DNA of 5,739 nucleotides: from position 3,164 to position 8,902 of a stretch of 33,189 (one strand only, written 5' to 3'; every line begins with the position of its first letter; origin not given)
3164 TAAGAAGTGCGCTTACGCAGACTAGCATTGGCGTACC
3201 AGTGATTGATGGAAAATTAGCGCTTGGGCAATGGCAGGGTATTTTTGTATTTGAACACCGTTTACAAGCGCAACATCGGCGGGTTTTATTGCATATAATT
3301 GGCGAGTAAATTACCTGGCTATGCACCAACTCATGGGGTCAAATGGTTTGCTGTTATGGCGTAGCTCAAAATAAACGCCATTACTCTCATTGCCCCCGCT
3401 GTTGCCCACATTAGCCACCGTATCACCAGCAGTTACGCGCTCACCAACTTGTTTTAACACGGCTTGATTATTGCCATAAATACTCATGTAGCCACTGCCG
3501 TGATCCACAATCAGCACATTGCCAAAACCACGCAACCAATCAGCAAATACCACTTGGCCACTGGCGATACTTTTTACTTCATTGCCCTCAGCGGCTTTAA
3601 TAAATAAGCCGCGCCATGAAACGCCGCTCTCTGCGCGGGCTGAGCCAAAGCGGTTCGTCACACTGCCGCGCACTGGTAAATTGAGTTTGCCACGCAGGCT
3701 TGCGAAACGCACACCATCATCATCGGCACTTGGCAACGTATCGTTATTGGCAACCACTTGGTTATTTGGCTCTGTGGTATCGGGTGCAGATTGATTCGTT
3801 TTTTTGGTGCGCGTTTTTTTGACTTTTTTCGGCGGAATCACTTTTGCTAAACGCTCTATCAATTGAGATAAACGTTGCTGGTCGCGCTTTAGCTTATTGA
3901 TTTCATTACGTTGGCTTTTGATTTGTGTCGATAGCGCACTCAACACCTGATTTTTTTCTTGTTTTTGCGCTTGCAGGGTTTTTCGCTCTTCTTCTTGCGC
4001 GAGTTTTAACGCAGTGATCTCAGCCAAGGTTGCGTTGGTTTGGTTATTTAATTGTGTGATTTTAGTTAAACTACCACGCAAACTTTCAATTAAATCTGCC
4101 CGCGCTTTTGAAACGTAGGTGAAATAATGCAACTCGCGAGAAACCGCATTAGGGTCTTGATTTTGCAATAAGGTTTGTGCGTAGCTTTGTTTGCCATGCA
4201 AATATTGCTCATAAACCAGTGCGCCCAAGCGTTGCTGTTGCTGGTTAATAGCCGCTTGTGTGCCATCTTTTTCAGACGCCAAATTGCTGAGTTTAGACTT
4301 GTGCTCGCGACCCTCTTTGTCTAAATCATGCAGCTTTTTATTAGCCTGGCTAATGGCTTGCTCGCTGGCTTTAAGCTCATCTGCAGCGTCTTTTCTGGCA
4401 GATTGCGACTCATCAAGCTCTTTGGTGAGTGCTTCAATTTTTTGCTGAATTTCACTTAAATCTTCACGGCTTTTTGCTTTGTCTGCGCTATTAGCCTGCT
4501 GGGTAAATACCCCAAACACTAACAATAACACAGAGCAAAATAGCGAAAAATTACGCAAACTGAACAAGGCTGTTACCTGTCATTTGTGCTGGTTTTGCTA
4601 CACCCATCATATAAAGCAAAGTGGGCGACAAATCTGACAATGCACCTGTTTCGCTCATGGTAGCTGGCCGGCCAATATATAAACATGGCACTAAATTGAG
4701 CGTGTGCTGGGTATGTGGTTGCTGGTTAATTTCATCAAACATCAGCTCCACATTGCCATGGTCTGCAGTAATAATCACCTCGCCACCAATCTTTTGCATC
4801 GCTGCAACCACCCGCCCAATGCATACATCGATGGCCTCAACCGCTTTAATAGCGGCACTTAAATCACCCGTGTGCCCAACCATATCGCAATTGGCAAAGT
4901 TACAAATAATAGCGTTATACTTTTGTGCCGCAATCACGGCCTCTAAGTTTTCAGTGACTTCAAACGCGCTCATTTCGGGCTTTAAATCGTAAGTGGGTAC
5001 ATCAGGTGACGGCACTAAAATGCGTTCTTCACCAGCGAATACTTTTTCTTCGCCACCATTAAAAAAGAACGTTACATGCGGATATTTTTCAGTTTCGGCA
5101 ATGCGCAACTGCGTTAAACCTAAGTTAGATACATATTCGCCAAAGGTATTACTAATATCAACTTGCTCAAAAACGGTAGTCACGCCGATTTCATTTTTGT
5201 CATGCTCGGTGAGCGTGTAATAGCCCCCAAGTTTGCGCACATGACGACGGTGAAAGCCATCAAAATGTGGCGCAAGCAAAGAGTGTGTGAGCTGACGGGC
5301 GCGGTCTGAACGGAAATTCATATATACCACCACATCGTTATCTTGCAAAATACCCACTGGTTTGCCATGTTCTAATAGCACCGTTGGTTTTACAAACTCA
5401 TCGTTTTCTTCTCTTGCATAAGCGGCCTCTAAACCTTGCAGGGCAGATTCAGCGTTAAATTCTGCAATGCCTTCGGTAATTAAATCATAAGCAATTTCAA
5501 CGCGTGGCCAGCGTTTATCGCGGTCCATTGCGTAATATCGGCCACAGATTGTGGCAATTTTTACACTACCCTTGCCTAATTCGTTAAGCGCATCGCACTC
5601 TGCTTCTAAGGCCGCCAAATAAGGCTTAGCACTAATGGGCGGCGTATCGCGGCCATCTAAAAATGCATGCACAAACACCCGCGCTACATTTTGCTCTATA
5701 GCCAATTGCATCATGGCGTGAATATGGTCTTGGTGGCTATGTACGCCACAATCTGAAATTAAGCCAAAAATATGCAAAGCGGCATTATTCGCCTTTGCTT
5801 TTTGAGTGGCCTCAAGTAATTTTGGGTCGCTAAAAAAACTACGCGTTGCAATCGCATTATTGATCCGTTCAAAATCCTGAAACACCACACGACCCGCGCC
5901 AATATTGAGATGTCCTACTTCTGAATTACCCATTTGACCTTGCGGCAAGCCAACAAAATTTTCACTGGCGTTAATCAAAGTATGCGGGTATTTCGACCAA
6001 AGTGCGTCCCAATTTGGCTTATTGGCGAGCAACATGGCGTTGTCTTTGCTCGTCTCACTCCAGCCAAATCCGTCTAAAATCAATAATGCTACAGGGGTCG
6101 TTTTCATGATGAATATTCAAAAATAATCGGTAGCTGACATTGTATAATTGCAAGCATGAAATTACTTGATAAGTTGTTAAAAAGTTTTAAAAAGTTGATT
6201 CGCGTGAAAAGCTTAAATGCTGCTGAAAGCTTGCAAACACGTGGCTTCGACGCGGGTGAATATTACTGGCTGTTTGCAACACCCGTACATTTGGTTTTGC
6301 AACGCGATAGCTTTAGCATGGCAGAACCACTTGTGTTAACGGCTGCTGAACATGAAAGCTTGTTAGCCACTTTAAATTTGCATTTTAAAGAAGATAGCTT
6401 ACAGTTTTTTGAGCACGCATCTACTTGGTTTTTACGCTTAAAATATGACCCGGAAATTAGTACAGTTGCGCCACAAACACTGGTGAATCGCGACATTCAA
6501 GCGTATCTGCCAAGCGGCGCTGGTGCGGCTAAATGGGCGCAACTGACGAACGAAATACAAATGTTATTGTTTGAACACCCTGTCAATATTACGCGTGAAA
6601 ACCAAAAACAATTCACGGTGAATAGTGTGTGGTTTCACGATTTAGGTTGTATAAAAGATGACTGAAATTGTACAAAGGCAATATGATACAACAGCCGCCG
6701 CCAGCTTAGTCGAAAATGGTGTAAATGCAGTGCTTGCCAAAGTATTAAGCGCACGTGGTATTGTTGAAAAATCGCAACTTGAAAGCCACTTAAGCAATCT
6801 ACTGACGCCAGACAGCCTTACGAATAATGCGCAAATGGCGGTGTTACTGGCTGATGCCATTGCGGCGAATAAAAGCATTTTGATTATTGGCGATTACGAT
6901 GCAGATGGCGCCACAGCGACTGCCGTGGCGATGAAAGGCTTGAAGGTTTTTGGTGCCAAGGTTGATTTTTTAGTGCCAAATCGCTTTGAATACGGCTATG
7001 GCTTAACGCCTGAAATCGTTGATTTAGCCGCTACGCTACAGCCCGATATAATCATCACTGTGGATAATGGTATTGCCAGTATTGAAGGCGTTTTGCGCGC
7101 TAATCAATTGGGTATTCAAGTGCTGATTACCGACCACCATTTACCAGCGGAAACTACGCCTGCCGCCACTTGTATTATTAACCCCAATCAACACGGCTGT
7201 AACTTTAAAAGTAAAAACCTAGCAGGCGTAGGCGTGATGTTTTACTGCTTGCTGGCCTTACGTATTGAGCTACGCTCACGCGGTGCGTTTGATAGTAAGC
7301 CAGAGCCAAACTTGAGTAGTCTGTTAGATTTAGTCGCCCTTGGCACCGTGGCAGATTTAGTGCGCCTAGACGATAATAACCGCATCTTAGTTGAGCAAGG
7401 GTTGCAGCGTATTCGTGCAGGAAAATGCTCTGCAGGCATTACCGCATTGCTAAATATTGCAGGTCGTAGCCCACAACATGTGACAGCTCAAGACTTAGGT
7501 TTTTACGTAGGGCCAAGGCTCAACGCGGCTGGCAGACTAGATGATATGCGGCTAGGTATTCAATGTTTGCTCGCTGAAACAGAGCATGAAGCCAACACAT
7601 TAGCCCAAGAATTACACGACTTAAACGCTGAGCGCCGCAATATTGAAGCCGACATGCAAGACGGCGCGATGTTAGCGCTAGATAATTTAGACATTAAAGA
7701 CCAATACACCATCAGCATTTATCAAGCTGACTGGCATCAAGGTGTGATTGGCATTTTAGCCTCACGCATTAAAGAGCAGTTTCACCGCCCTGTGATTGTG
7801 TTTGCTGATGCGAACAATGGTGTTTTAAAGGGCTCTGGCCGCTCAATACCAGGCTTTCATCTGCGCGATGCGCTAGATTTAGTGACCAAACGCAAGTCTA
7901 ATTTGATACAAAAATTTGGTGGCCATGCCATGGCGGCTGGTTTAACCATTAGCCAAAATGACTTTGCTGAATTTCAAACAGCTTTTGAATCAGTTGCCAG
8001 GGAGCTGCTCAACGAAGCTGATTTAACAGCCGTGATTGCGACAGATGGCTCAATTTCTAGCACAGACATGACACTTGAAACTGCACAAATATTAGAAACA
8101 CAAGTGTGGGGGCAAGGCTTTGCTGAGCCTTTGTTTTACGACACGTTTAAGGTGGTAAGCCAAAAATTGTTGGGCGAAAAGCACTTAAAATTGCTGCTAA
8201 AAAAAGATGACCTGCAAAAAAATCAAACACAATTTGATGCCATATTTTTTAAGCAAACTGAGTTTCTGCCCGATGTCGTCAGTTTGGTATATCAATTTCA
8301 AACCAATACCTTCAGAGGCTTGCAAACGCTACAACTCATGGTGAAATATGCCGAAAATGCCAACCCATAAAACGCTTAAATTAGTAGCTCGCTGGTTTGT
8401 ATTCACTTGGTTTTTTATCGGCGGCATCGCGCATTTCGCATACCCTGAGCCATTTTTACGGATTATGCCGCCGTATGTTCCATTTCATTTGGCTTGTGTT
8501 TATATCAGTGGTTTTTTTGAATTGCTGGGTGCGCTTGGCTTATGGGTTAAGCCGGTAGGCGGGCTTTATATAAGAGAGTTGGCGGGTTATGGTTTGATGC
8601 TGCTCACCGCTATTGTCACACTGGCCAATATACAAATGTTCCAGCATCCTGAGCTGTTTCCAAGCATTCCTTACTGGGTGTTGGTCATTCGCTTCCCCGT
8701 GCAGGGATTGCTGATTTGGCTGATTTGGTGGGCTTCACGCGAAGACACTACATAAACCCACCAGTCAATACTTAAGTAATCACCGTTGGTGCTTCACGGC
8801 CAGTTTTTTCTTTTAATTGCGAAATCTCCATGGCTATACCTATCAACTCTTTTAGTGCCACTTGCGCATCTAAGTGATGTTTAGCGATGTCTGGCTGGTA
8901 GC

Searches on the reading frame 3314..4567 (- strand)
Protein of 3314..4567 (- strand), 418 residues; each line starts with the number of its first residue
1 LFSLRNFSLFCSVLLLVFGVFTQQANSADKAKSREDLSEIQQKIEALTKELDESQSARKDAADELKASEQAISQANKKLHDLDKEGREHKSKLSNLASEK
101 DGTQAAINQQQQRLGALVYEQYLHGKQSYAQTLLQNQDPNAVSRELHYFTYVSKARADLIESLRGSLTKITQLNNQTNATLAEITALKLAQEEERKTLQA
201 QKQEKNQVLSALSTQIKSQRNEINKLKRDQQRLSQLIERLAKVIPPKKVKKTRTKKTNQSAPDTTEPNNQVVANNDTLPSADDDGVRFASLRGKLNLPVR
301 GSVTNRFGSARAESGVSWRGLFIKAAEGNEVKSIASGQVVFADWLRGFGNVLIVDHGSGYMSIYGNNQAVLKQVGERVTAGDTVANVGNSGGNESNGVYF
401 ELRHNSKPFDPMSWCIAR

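Call 66: search_protein_families(library=pfam, proteins=[window:3314-4567:-], max_evalue=0.001)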
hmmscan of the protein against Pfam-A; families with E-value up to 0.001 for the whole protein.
window:3314-4567:- (418 aa): 3 families
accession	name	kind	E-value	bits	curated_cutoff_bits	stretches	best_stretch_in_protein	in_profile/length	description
PF01551.29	Peptidase_M23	-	8.4e-26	90.5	28.7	1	318-411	3-96/96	Peptidase family M23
PF11932.13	DUF3450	-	0.00047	20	32.6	0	152-241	10-99/241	Protein of unknown function (DUF3450)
PF10473.14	CENP-F_leu_zip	-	0.00049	20.6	34.5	1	33-115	15-97/140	Leucine-rich repeats of kinetochore protein Cenp-F/LEK1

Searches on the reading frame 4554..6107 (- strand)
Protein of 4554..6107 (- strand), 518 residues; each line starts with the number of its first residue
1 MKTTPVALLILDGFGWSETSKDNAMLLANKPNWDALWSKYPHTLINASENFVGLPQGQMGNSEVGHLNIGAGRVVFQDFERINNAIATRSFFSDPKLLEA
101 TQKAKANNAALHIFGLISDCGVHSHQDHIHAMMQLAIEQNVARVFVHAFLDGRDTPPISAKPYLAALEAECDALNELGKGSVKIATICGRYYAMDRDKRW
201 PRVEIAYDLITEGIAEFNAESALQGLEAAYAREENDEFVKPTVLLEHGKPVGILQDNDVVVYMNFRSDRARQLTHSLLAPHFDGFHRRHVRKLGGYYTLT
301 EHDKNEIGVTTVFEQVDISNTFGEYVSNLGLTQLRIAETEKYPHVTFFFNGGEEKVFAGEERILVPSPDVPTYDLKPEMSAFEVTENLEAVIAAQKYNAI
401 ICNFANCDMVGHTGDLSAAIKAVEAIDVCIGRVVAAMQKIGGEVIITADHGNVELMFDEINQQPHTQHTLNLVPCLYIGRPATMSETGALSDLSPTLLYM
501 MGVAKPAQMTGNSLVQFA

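Call 66: search_protein_families(library=pfam, proteins=[window:4554-6107:-], max_evalue=0.001)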
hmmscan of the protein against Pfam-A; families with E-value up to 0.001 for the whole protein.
window:4554-6107:- (518 aa): 3 families
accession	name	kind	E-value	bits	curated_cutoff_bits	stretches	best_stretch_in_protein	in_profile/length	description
PF06415.18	iPGM_N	-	2.7e-78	262.9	27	1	82-303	1-216/217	BPG-independent PGAM N-terminus (iPGM_N)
PF01676.23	Metalloenzyme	-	4.9e-75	252.7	24.3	1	5-504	2-251/252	Metalloenzyme superfamily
PF01663.27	Phosphodiest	-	6.9e-05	23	23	1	391-456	157-225/342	Type I phosphodiesterase / nucleotide pyrophosphatase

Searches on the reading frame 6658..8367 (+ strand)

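Call 66: search_protein_families(library=pfam, proteins=[window:6658-8367:+], max_evalue=0.001)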
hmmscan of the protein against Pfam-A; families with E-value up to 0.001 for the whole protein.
window:6658-8367:+ (570 aa): 3 families
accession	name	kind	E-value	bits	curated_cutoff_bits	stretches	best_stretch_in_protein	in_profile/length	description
PF01368.27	DHH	-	8.8e-25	87.8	28.1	1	74-230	2-125/125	DHH family, N-terminal domain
PF17768.7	RecJ_OB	-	2.1e-19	70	27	1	462-563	1-106/107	RecJ OB domain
PF02272.25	DHHA1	-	6.7e-19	68.7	25.9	1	349-448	3-101/102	DHHA1 domain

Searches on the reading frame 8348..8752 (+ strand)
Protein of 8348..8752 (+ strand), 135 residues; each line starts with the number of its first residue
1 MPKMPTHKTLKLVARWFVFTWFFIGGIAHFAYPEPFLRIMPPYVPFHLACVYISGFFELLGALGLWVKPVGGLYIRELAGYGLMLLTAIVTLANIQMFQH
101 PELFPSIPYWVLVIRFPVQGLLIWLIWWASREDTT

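Call 66: search_protein_families(library=pfam, proteins=[window:8348-8752:+], max_evalue=0.001)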
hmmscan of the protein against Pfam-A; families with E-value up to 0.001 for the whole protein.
window:8348-8752:+ (135 aa): 1 family
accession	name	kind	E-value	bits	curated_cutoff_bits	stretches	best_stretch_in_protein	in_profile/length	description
PF13564.11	DoxX_2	-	4.1e-06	27.3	26.3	1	18-109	6-96/103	DoxX-like family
